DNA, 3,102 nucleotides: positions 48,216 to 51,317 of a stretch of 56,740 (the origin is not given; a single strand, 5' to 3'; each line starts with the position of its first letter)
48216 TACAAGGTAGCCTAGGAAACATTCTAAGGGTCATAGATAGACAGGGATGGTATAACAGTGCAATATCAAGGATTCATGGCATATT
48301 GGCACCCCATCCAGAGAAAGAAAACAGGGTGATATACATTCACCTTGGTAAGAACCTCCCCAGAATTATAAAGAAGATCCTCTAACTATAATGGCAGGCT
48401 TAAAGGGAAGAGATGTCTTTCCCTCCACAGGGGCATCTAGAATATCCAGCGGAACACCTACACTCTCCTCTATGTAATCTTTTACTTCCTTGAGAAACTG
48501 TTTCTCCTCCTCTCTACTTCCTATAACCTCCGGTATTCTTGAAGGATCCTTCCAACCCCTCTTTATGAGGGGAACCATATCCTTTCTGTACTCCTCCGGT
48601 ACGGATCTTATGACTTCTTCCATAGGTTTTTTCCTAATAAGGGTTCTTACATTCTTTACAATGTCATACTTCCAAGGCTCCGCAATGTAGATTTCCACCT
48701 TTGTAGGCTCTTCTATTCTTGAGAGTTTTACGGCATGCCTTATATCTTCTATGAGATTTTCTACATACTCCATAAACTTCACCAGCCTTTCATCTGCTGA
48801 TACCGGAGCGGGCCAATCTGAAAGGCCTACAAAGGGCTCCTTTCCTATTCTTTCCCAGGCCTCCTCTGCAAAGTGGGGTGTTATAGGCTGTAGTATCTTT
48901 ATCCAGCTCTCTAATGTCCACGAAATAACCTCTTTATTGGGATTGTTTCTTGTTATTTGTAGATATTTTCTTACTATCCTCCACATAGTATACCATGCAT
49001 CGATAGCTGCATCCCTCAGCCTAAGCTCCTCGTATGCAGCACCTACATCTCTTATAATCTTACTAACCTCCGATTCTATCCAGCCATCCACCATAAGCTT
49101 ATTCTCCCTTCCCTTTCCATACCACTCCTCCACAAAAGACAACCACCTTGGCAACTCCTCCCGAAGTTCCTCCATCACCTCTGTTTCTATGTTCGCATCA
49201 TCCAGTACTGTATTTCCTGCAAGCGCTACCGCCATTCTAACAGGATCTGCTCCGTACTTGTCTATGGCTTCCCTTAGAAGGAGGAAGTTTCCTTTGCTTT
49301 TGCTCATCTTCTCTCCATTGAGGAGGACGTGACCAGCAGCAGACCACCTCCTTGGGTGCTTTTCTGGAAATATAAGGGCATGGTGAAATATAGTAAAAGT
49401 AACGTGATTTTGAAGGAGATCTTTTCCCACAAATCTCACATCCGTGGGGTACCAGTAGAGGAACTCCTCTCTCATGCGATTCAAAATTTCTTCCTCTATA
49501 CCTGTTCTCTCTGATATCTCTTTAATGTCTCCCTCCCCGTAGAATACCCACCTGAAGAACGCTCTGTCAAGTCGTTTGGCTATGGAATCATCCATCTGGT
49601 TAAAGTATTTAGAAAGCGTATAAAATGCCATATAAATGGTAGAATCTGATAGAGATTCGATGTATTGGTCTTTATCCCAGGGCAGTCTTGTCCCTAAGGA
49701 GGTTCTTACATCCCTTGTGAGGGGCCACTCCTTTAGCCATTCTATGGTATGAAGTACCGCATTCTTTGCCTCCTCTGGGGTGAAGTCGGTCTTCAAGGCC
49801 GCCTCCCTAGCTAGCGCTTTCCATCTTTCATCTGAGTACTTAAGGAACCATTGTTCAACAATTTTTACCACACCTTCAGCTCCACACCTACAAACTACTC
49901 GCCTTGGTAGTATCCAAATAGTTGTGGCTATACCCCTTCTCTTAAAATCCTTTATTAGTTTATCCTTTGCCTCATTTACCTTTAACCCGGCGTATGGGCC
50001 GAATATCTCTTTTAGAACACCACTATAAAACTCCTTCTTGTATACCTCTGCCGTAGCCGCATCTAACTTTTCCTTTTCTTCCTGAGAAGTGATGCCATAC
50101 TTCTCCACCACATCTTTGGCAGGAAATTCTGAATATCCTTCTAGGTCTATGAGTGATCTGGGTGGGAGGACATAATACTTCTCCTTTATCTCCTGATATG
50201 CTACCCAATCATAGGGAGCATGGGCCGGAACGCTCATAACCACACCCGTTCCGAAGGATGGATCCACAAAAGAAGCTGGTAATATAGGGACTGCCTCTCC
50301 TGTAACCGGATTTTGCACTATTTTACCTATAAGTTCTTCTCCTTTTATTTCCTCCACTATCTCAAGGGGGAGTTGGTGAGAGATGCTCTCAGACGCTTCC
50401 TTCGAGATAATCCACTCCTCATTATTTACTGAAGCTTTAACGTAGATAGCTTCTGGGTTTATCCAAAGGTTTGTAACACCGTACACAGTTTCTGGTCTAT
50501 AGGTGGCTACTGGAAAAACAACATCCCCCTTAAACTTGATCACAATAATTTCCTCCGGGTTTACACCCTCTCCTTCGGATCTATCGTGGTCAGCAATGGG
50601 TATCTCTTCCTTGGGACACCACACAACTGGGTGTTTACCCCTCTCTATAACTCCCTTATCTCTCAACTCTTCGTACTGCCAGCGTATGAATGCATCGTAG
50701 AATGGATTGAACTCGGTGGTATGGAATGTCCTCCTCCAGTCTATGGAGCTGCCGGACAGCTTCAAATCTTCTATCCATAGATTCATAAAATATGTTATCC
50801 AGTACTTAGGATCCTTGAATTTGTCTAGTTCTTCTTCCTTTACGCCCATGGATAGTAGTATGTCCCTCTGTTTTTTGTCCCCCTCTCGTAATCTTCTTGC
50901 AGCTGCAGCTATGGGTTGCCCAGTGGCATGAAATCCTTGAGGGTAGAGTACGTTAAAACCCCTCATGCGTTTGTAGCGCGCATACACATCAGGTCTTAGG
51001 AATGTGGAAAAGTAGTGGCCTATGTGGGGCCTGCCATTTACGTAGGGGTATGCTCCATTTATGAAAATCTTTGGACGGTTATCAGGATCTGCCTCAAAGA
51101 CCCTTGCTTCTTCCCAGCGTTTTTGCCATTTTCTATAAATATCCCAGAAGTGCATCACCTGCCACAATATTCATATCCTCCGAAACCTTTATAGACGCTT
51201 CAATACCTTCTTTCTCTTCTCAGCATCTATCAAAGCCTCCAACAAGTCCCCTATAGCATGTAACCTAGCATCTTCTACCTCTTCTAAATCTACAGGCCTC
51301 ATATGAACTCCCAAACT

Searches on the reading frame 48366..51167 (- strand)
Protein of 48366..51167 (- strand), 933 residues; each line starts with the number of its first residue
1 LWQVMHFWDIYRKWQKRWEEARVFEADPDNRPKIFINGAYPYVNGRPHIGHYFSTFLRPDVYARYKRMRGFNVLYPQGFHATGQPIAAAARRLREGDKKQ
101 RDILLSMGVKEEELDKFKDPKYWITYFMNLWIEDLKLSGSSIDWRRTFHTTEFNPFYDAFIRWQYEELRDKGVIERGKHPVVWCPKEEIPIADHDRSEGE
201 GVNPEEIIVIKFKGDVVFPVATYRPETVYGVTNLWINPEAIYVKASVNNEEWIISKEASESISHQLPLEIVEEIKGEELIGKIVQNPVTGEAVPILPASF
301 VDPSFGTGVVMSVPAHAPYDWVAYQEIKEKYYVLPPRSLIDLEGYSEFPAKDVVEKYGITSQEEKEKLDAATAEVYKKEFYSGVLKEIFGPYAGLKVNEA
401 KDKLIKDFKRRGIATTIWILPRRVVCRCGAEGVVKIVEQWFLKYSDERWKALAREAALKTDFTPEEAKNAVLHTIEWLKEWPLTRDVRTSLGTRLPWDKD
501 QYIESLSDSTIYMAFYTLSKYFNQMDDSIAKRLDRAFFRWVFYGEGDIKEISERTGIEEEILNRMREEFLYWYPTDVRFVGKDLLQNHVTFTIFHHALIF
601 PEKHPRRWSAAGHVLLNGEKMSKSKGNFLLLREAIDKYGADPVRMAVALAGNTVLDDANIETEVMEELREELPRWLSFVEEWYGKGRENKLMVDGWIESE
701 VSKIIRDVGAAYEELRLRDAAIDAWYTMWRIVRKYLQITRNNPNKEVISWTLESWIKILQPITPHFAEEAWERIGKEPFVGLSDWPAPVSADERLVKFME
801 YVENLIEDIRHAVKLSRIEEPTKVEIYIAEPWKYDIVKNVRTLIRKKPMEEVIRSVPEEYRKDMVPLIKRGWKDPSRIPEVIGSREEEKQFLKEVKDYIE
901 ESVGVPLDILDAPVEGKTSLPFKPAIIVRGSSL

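Call 23: search_protein_families(library=ncbifam, proteins=[window:48366-51167:-], max_evalue=0.001)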
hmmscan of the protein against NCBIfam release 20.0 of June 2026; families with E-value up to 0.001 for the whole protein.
window:48366-51167:- (933 aa): 20 families
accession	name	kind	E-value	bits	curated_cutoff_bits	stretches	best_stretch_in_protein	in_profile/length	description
NF008957.0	PRK12300.1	subfamily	0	1067.5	677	1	6-928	5-945/946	leucine--tRNA ligase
TIGR00395.1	leuS_arch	equivalog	3.3e-273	909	648.5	1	9-928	2-937/938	leucine--tRNA ligase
TIGR00422.1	valS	equivalog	3.5e-68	230.4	612.1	2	277-846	238-777/863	valine--tRNA ligase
NF009687.0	PRK13208.1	equivalog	3.1e-66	224.1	738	2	277-844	237-777/801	valine--tRNA ligase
NF004349.1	PRK05729.1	equivalog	2.1e-64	218.1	704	2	277-895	232-811/860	valine--tRNA ligase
TIGR00396.1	leuS_bact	equivalog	1.3e-48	165.8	548.4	4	8-90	4-86/843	leucine--tRNA ligase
TIGR00392.1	ileS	equivalog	2.4e-48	165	621.4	1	12-814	13-837/861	isoleucine--tRNA ligase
NF011492.0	PRK14900.1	equivalog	1.7e-33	115.6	1783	3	12-240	20-243/1044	valine--tRNA ligase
NF000258.1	MupB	exception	4.3e-28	97.7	1900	1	16-326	14-329/1033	mupirocin-resistant isoleucine--tRNA ligase MupB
NF000540.1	alt_ValS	exception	1e-27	96.5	900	2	10-86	9-86/827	valine--tRNA ligase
TIGR00398.1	metG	equivalog_domain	3.4e-26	92.1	336.35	2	428-665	172-371/530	methionine--tRNA ligase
NF001100.0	PRK00133.1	equivalog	1.8e-24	86.3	587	2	427-775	177-503/676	methionine--tRNA ligase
NF008900.0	PRK12267.1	equivalog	1.3e-21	76.7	598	2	567-736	247-425/648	methionine--tRNA ligase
NF000257.1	MupA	exception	1.6e-20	72.6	1900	2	18-378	16-372/1024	mupirocin-resistant isoleucine--tRNA ligase MupA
NF040702.1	ileS_w_GNAT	exception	8.1e-17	60.1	1999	1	13-184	25-195/1100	isoleucine--tRNA ligase, N-acetyltransferase domain-containing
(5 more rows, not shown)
